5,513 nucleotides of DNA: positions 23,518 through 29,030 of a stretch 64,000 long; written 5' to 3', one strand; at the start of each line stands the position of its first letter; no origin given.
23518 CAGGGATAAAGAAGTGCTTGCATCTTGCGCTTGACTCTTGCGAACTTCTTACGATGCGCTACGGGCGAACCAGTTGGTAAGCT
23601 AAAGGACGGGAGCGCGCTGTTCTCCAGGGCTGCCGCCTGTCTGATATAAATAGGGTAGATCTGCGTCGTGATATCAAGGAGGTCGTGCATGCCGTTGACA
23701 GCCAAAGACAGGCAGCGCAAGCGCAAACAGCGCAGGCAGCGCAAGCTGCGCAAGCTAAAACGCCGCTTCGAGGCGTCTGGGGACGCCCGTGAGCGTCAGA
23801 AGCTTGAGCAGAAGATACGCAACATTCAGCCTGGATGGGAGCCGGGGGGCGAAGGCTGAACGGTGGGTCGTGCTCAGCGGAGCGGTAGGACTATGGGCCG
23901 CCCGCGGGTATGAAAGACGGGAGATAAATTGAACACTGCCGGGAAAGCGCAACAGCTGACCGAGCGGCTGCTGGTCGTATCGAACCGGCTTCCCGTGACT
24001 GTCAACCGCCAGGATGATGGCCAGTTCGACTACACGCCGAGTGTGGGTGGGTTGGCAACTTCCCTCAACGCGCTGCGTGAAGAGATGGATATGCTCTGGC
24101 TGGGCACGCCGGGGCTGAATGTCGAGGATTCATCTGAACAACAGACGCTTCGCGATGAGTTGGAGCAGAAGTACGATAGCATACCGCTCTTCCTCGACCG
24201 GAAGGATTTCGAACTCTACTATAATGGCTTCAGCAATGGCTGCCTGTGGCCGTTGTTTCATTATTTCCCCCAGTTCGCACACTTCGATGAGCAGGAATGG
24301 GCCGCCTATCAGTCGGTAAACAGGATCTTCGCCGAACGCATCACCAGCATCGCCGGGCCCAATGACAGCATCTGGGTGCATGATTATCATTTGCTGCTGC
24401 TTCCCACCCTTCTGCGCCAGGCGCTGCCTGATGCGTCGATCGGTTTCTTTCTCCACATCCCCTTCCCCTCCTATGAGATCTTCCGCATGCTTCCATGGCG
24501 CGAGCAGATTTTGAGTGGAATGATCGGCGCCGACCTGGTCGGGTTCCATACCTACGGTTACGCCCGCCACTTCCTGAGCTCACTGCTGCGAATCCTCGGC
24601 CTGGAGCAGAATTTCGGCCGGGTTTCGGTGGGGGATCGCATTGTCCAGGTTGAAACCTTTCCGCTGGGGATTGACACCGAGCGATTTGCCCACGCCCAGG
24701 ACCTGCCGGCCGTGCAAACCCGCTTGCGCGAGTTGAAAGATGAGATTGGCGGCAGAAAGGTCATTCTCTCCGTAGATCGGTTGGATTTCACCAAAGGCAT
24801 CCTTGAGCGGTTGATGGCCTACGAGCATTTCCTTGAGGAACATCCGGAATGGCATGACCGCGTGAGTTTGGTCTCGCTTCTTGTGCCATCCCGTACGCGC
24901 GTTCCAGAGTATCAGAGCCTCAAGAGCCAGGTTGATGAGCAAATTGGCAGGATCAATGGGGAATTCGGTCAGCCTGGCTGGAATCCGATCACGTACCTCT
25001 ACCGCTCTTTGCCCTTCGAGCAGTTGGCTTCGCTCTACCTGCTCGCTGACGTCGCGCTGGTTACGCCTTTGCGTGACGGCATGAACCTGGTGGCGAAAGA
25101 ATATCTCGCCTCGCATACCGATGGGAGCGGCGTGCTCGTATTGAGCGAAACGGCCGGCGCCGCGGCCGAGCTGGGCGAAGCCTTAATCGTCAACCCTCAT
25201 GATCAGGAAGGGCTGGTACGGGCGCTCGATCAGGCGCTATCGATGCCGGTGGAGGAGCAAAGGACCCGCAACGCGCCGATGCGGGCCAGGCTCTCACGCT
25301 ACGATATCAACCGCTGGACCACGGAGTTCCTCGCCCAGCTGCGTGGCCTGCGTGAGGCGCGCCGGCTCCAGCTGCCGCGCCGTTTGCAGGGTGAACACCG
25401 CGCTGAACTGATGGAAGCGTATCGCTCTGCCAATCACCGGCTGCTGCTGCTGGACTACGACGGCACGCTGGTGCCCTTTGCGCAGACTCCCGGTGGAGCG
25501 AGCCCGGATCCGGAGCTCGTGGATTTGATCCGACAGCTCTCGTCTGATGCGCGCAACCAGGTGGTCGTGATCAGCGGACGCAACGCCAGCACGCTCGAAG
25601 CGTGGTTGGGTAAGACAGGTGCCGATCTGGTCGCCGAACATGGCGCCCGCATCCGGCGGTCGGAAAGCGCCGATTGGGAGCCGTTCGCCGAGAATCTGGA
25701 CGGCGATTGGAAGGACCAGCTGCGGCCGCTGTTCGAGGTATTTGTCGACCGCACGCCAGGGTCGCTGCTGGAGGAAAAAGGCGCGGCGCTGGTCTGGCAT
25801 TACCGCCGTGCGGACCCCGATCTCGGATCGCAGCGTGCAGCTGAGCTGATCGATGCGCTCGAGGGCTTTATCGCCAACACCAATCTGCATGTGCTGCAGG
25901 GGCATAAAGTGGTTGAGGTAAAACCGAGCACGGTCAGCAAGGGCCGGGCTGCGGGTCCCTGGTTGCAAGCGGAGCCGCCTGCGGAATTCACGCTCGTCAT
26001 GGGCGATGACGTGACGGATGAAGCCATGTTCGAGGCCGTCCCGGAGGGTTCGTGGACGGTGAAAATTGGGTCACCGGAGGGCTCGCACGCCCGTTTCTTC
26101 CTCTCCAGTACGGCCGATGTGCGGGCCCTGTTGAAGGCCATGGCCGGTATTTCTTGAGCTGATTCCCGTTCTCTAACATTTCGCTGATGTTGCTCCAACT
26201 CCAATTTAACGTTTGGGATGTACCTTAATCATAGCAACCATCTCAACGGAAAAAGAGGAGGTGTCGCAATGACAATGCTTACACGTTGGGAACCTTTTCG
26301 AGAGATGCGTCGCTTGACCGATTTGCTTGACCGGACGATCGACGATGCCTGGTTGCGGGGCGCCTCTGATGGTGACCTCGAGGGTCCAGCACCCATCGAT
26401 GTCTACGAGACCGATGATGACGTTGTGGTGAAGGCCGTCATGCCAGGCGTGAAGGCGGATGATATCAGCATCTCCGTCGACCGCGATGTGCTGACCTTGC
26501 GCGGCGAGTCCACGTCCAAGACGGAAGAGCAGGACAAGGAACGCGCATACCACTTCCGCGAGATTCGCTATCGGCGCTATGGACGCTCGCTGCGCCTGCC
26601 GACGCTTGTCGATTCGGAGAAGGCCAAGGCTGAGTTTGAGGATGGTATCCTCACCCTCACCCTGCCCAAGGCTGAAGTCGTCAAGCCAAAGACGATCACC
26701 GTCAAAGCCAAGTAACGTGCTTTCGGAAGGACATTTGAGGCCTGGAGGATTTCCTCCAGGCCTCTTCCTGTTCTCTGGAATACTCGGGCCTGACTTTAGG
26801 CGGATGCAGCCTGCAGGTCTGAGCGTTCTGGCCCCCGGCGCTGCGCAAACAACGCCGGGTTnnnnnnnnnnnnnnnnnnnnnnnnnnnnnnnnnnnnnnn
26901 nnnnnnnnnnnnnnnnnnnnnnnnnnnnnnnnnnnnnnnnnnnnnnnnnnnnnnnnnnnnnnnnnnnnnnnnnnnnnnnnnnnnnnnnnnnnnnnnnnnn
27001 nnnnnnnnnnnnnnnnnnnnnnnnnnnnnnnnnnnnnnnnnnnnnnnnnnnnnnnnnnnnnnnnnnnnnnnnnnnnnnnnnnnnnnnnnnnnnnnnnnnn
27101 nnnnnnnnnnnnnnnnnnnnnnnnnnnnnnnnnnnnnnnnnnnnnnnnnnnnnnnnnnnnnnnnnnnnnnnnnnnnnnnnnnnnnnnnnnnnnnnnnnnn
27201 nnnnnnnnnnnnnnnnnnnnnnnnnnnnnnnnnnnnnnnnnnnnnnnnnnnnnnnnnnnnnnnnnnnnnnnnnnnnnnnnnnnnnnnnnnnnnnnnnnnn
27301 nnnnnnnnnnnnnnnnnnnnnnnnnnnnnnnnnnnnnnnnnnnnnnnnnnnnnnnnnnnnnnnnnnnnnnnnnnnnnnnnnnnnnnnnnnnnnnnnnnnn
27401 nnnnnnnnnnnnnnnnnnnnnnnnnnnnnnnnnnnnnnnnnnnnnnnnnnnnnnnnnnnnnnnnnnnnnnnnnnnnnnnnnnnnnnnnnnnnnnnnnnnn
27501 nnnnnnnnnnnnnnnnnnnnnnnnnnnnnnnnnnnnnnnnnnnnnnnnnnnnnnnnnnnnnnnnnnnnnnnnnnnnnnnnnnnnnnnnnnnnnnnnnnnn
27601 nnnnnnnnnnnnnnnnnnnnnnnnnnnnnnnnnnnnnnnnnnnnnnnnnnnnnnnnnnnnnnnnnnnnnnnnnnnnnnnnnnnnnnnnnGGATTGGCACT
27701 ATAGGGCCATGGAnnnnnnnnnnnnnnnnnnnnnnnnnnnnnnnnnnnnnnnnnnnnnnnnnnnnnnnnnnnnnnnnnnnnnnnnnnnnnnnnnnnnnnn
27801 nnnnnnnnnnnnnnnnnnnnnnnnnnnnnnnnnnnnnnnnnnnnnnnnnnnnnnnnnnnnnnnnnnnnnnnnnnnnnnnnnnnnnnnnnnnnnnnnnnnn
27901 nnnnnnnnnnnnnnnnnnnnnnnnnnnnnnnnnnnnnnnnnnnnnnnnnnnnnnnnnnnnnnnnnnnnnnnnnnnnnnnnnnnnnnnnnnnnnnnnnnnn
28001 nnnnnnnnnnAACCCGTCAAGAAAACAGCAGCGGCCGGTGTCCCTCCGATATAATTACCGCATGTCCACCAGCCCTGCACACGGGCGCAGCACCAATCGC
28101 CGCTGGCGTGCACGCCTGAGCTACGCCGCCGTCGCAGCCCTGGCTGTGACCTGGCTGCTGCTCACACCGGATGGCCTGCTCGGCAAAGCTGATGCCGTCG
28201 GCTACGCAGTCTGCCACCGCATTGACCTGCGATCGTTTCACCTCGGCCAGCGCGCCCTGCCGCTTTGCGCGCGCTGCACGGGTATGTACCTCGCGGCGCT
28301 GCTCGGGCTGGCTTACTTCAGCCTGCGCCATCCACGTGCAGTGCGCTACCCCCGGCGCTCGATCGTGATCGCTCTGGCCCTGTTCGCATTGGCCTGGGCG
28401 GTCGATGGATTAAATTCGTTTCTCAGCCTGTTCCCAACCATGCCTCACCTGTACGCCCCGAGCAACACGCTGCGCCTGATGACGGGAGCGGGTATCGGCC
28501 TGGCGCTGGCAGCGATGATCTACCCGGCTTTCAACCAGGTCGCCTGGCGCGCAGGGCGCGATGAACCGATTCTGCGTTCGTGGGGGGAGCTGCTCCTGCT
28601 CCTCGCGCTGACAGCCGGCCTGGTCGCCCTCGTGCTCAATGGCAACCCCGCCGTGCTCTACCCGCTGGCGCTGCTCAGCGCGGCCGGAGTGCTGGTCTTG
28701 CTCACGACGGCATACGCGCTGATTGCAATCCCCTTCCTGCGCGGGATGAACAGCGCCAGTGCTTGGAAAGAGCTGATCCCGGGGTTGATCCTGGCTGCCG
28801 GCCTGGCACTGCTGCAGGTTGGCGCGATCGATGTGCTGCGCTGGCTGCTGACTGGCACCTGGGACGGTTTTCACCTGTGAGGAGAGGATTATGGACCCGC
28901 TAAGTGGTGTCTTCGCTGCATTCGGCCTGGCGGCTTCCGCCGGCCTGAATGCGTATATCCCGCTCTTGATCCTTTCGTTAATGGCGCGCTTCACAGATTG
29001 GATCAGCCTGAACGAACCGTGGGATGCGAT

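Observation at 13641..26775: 13-kb concentration of anhydrobiosis/dormancy-type functions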

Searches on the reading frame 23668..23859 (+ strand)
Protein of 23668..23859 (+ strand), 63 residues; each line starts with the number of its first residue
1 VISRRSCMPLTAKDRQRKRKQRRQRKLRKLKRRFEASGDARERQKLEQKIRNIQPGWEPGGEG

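Call 4: search_protein_families(library=pfam, proteins=[window:23668-23859:+])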
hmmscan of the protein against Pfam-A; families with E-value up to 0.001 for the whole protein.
window:23668-23859:+ (63 aa): 0 families

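Call 44: search_protein_families(library=ncbifam, proteins=[window:23668-23859:+], max_evalue=0.01)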
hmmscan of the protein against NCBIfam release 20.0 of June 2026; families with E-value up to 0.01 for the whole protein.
window:23668-23859:+ (63 aa): 0 families

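Call 73: find_homologous_proteins(query=window:23689-23856:+, max_evalue=0.01)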
Query seq(56 aa) (56 aa): 9 proteins with E <= 0.01 among 13 candidates.
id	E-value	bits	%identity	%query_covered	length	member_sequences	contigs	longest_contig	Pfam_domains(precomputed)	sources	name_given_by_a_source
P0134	8.5e-24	100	93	100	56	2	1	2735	-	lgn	-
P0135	4.3e-20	88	85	96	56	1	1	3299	PF20607.5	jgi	jgi:hypothetical protein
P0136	1.9e-19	86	80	100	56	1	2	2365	-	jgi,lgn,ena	-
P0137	1.9e-19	86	82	100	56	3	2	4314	PF20607.5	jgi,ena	jgi:hypothetical protein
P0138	2.7e-19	85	83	96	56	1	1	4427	PF20607.5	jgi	-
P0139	1.0e-18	84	81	96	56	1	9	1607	-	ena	-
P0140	1.5e-18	83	79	100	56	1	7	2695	-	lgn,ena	-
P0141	3.6e-18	82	77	100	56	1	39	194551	-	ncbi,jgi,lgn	jgi:hypothetical protein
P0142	6.1e-18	81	79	100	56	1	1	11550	PF20607.5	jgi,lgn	-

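Call 74: find_encoding_contigs(protein=P0141, flank=10000, max_places=3)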
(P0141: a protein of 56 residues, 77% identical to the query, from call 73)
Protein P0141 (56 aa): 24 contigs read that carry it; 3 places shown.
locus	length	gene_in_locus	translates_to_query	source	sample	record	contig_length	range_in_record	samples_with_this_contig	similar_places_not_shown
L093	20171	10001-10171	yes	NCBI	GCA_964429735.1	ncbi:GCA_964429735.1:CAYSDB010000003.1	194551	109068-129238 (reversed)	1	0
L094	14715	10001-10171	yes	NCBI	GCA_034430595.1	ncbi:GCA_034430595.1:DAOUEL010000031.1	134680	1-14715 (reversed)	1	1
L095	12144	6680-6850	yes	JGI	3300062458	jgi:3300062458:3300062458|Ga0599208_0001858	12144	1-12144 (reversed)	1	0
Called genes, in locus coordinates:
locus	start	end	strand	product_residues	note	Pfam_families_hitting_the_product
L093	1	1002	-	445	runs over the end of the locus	PF23459:S1_RRP5 (faint), PF00575:S1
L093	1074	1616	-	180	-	PF02559:CarD_TRCF_RID, PF21095:CarD_C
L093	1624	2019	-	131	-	PF00072:Response_reg (weak)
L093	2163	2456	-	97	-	PF12732:YtxH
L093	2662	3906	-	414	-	PF03979:Sigma70_r1_1, PF00140:Sigma70_r1_2, PF04542:Sigma70_r2, PF04539:Sigma70_r3, PF04545:Sigma70_r4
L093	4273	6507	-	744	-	PF00989:PAS, PF13188:PAS_8 (faint), PF00989:PAS (weak), PF00512:HisKA, PF02518:HATPase_c, PF13581:HATPase_c_2 (weak), PF00072:Response_reg, PF00486:Trans_reg_C, +2 more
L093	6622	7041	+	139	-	-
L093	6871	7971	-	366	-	PF00923:TAL_FSA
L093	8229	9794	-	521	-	PF17767:NAPRTase_N, PF17956:NAPRTase_C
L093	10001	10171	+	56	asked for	-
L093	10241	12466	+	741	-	PF00982:Glyco_transf_20, PF02358:Trehalose_PPase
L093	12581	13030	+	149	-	PF00011:HSP20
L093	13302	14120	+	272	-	PF09858:DUF2085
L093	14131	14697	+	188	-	PF13548:DUF4126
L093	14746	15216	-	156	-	PF04167:DUF402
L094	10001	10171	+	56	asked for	-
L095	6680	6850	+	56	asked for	-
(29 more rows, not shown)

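Call 82: find_encoding_contigs(protein=P0142, flank=10000, max_places=2)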
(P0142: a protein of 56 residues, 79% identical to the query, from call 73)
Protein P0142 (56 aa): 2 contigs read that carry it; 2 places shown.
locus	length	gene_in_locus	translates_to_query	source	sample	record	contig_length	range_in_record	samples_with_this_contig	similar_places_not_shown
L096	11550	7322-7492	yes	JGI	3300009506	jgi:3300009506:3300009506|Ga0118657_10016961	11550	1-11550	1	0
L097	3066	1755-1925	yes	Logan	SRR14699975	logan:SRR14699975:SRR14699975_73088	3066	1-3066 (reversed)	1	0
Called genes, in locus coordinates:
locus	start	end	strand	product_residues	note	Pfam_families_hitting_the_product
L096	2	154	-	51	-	?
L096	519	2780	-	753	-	PF00989:PAS (weak), PF08448:PAS_4 (faint), PF13188:PAS_8 (faint), PF00512:HisKA, PF02518:HATPase_c, PF13581:HATPase_c_2 (weak), PF00072:Response_reg, PF00486:Trans_reg_C, +1 more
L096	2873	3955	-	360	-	PF00923:TAL_FSA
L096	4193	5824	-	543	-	PF17767:NAPRTase_N, PF17956:NAPRTase_C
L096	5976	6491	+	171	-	-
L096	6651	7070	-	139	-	PF00210:Ferritin, PF02915:Rubrerythrin (faint)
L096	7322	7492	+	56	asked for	PF20607:DUF6800 (weak)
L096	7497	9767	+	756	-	PF00982:Glyco_transf_20, PF02358:Trehalose_PPase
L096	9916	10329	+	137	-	PF00011:HSP20, PF17886:ArsA_HSP20 (weak)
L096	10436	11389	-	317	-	-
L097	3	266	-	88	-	?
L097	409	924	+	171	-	-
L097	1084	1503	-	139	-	PF00210:Ferritin, PF02915:Rubrerythrin (faint)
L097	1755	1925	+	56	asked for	PF20607:DUF6800 (weak)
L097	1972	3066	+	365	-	?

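Call 83: find_encoding_contigs(protein=P0138, flank=5000, max_places=2)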
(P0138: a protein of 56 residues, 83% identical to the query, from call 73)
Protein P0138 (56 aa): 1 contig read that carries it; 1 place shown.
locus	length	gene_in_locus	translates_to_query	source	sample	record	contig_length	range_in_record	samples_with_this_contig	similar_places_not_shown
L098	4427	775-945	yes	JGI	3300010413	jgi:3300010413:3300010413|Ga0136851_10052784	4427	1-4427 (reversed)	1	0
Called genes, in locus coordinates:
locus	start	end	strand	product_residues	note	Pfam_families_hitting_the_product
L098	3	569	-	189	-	?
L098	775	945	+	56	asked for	PF20607:DUF6800 (weak)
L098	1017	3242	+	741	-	PF00982:Glyco_transf_20, PF02358:Trehalose_PPase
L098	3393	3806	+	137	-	PF00011:HSP20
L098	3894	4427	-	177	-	?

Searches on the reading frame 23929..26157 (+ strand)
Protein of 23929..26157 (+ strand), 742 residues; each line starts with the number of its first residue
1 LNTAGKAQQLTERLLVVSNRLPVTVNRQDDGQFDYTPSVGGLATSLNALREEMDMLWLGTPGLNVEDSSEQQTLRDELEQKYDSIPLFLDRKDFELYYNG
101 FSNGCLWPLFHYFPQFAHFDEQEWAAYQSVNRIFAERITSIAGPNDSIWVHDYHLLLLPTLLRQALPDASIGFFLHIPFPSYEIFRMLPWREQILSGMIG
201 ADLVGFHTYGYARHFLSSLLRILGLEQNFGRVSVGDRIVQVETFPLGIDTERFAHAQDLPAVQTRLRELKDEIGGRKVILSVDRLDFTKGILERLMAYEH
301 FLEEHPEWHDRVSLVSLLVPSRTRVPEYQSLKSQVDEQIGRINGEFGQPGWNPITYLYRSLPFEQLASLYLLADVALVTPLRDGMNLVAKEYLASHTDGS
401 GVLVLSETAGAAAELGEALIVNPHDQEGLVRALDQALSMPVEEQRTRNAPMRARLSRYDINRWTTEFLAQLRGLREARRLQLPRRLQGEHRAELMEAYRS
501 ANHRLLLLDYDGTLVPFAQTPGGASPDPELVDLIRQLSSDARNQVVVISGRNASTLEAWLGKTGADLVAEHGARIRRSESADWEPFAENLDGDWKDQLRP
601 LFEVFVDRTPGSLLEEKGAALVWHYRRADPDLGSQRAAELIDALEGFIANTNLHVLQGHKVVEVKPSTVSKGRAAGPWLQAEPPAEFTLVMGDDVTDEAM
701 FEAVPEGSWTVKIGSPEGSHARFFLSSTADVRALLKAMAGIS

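Call 4: search_protein_families(library=pfam, proteins=[window:23929-26157:+])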
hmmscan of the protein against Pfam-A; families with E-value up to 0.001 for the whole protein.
window:23929-26157:+ (742 aa): 4 families
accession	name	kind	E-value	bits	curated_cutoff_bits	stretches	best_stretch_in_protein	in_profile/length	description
PF00982.27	Glyco_transf_20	-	3.9e-166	553.9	32.5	1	13-471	2-471/473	Glycosyltransferase family 20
PF02358.22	Trehalose_PPase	-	1.4e-52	178.6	27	1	507-707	1-206/235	Trehalose-phosphatase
PF00534.26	Glycos_transf_1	-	0.00017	21.6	26.4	0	362-446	82-165/172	Glycosyl transferases group 1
PF08282.18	Hydrolase_3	-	0.00067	19.9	20.9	0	507-583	2-72/255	haloacid dehalogenase-like hydrolase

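Call 44: search_protein_families(library=ncbifam, proteins=[window:23929-26157:+], max_evalue=0.01)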
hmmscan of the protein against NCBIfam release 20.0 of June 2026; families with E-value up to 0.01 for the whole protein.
window:23929-26157:+ (742 aa): 9 families
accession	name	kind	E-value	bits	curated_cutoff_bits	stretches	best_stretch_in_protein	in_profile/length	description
NF011071.0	PRK14501.1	equivalog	3.2e-292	971.2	634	1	12-739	2-725/729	bifunctional alpha,alpha-trehalose-phosphate synthase (UDP-forming)/trehalose-phosphatase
TIGR02400.1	trehalose_OtsA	equivalog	1.4e-178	594.3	564.85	1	13-472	1-455/456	alpha,alpha-trehalose-phosphate synthase (UDP-forming)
TIGR02398.1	gluc_glyc_Psyn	equivalog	6.9e-114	381.1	569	2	224-472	233-481/487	glucosylglycerol-phosphate synthase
NF007513.0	PRK10117.1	equivalog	5.5e-109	365.2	759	1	13-476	3-456/474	alpha,alpha-trehalose-phosphate synthase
TIGR00685.1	T6PP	equivalog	2.5e-46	158.6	68.05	1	502-738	2-248/250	trehalose-phosphatase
TIGR01484.1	HAD-SF-IIB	subfamily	1.1e-22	81.1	41.8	1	505-705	1-216/221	HAD-IIB family hydrolase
NF007560.0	PRK10187.1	equivalog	4.5e-21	75.3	327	1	506-738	17-243/266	trehalose-phosphatase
TIGR04047.1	MSMEG_0565_glyc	hypoth_equivalog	4.9e-09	35.7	259.85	1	240-450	160-352/373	MSMEG_0565 family glycosyltransferase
TIGR00099.1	Cof-subfamily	subfamily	0.008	15.8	137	0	639-704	156-223/256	Cof-type HAD-IIB family hydrolase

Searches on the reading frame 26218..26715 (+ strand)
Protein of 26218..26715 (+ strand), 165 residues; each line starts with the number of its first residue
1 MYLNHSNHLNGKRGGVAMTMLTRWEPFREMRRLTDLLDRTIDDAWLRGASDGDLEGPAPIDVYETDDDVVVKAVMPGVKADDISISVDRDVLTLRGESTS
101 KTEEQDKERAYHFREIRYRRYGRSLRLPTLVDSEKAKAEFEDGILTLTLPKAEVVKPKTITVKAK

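Call 4: search_protein_families(library=pfam, proteins=[window:26218-26715:+])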
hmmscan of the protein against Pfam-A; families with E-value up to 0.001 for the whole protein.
window:26218-26715:+ (165 aa): 2 families
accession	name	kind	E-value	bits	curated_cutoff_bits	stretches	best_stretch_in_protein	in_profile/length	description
PF00011.27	HSP20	-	1.1e-20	74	20.8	1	62-162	2-101/102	Hsp20/alpha crystallin family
PF17886.7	ArsA_HSP20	-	4.2e-05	23.5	22.5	1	66-147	1-61/63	HSP20-like domain found in ArsA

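Call 79: search_protein_families(library=ncbifam, proteins=[window:26218-26715:+], max_evalue=0.00001)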
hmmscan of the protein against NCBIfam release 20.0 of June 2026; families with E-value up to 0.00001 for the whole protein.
window:26218-26715:+ (165 aa): 3 families
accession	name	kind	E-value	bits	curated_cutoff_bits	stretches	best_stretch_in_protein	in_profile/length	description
NF041799.1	Hsp14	equivalog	1.6e-18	66.8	100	1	58-155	19-112/118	archaeal heat shock protein Hsp14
NF041800.1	Hsp20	equivalog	2.3e-16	59.8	140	1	60-163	76-160/162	archaeal heat shock protein Hsp20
NF042420.1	Hsp18_Clos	equivalog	9.7e-16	58.1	195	1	33-157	20-139/147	heat shock protein Hsp18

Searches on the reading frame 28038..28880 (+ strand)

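Call 7: search_protein_families(library=pfam, proteins=[window:28038-28880:+])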
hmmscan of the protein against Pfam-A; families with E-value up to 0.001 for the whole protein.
window:28038-28880:+ (280 aa): 1 family
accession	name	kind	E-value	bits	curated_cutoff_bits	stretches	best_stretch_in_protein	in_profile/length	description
PF09858.14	DUF2085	-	3e-21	76.1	25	1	59-159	1-89/90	Predicted membrane protein (DUF2085)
